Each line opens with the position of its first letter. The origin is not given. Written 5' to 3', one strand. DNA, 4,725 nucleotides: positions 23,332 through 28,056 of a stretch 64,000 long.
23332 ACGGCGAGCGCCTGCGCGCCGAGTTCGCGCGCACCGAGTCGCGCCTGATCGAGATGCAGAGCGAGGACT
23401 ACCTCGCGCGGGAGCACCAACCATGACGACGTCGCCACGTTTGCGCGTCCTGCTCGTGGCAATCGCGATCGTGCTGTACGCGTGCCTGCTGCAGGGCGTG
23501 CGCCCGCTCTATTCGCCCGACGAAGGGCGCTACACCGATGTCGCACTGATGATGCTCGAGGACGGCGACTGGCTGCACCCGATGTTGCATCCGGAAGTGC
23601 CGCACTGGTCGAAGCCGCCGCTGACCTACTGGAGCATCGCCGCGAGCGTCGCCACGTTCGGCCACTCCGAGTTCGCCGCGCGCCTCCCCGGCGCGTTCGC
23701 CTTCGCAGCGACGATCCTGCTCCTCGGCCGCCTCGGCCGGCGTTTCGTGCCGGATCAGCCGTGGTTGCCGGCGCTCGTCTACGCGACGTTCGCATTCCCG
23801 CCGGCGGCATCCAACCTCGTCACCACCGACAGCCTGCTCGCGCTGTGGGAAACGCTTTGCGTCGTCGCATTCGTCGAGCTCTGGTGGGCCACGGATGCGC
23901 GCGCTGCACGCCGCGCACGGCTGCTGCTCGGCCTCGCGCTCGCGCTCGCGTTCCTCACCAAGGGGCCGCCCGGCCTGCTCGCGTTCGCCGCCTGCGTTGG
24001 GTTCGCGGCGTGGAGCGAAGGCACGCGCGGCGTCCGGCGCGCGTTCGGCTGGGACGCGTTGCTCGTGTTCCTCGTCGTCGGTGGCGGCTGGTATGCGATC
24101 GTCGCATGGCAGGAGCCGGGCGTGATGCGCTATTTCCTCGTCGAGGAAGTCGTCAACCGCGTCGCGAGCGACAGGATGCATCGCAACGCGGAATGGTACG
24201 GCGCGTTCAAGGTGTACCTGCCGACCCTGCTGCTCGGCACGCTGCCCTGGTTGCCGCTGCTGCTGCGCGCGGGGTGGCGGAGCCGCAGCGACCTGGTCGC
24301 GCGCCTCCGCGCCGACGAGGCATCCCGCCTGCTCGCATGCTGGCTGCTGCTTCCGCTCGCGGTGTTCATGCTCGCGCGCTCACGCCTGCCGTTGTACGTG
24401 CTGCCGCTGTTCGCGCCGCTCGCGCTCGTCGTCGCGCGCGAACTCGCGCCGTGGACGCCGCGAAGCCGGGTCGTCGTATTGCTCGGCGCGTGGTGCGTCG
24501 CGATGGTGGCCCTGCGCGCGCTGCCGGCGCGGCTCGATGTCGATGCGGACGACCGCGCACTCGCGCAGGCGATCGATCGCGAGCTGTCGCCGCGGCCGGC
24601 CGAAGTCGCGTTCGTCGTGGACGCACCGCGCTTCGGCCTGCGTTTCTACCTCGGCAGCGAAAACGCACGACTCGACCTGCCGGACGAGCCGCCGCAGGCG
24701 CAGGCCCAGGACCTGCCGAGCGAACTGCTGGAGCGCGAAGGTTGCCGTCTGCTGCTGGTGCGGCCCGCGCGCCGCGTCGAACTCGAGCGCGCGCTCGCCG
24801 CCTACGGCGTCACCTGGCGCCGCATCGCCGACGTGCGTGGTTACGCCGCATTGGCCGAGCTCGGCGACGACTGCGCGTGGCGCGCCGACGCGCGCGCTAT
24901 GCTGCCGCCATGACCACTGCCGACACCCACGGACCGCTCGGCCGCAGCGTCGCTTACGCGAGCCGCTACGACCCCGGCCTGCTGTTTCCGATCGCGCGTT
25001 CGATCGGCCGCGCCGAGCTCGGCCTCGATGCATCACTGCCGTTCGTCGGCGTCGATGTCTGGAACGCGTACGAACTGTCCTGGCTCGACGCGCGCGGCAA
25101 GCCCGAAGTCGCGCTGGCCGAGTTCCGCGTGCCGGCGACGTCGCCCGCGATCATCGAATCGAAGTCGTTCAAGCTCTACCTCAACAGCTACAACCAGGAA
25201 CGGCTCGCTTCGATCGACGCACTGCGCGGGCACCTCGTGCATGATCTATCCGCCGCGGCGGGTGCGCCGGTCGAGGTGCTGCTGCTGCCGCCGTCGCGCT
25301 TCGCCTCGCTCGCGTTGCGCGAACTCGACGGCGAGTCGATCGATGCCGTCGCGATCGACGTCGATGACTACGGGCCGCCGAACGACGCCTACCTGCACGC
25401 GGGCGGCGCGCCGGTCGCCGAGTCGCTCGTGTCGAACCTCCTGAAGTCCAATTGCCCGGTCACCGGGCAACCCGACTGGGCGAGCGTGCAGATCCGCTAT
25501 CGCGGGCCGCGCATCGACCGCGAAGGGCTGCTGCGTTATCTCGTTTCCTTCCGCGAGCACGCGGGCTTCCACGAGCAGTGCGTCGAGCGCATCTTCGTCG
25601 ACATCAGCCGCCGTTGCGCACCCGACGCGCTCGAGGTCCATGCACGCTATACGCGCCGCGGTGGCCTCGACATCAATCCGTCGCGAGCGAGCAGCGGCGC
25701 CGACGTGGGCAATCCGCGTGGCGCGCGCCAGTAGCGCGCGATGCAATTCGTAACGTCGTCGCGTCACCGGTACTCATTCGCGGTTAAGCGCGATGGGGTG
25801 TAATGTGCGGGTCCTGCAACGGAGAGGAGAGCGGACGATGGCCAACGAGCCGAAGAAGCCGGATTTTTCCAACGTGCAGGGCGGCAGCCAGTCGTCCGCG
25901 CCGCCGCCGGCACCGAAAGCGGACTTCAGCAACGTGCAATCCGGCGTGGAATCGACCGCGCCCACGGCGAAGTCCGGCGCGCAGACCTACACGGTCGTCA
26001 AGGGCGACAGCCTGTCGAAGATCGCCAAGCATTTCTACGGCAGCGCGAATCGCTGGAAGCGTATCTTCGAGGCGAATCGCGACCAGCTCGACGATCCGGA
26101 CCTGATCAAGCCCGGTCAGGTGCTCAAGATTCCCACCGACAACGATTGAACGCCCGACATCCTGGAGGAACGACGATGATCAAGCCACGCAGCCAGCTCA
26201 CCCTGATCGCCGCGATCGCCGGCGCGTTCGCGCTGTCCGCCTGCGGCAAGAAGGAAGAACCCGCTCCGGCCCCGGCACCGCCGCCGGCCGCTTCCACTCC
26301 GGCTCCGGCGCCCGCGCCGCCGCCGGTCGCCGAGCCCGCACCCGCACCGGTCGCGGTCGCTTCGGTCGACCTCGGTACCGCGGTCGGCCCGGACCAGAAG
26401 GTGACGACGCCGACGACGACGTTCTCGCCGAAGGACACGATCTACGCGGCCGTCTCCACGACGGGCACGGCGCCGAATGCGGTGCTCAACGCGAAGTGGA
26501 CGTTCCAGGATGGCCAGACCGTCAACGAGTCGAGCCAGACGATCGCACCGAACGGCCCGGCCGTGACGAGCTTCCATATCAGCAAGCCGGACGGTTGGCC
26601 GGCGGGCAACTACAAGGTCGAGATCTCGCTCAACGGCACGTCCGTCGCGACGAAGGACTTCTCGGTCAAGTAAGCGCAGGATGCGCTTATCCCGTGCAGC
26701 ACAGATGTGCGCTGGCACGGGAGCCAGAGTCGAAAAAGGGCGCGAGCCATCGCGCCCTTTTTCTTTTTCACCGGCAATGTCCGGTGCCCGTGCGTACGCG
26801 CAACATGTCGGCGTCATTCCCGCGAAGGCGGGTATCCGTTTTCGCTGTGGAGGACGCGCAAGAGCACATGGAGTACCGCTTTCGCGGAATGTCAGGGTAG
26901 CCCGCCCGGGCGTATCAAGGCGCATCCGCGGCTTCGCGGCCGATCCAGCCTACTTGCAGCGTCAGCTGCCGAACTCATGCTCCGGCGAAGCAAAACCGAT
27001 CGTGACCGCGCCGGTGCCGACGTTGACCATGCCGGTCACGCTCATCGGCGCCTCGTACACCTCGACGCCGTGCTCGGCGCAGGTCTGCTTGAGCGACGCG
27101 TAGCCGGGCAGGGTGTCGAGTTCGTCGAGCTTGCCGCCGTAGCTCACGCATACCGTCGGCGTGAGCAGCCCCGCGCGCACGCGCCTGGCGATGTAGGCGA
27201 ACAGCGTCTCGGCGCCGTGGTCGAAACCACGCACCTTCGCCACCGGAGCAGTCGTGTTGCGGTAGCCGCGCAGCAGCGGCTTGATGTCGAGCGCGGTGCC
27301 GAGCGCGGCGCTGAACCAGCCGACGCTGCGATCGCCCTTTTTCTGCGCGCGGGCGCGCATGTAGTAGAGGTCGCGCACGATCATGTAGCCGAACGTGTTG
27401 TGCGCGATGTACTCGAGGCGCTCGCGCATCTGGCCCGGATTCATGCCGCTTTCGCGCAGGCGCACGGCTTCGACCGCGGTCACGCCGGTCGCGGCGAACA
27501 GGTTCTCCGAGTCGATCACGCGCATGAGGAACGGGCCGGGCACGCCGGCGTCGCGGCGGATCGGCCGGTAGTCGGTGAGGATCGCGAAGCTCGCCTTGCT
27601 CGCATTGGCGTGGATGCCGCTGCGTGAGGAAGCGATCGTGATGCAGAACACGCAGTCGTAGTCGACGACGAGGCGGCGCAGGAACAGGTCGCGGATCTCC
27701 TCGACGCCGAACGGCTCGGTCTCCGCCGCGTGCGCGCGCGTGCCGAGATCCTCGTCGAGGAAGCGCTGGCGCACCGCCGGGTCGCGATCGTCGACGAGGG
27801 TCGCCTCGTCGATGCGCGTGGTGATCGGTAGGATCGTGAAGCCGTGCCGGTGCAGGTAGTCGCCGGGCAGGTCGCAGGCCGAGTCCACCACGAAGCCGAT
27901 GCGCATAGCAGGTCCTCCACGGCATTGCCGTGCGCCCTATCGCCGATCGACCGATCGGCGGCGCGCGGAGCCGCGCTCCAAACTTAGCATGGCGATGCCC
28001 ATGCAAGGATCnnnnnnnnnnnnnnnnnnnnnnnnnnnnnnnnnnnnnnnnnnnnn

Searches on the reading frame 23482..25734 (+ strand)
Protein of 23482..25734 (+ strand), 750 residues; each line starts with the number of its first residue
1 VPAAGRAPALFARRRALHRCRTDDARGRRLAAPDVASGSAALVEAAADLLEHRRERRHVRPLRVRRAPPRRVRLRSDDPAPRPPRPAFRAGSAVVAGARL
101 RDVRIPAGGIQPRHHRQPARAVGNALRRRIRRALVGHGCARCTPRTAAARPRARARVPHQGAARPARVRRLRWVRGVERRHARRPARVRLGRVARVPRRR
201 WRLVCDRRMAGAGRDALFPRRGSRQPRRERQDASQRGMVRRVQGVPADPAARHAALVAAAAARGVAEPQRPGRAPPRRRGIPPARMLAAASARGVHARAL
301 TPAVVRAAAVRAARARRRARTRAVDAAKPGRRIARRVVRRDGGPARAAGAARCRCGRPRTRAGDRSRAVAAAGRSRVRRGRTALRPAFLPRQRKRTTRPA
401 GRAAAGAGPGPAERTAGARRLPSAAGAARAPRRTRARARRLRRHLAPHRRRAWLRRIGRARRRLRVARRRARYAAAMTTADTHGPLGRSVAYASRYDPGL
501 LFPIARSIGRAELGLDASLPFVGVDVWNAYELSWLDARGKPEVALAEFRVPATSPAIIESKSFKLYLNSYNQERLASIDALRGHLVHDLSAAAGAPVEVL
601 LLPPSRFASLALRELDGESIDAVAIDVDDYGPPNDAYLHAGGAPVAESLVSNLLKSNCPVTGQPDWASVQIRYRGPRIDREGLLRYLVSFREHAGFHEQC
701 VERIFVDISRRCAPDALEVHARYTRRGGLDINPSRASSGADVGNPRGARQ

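Call 62: search_protein_families(library=pfam, proteins=[window:23482-25734:+], max_evalue=0.001)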
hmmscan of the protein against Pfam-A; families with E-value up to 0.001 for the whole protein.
window:23482-25734:+ (750 aa): 2 families
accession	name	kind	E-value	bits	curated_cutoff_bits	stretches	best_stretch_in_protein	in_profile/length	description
PF14819.11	QueF_N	-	6.8e-44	149.2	25.6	1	492-600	1-110/111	Nitrile reductase, 7-cyano-7-deazaguanine-reductase N-term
PF14489.11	QueF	-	1.2e-24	86.7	27.3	1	664-736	1-75/81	QueF-like protein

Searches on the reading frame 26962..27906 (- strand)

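Call 7: search_protein_families(library=ncbifam, proteins=[window:26962-27906:-], max_evalue=0.01)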
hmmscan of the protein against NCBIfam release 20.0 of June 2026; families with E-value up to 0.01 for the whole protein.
window:26962-27906:- (314 aa): 2 families
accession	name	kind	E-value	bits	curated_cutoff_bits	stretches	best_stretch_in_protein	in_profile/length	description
TIGR00762.1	DegV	domain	4.1e-30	104.9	99.7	1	4-305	2-275/276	DegV family EDD domain-containing protein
NF038249.1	fatty_FakB1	equivalog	7.5e-09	35.1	350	1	2-306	2-280/286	fatty acid kinase binding subunit FakB1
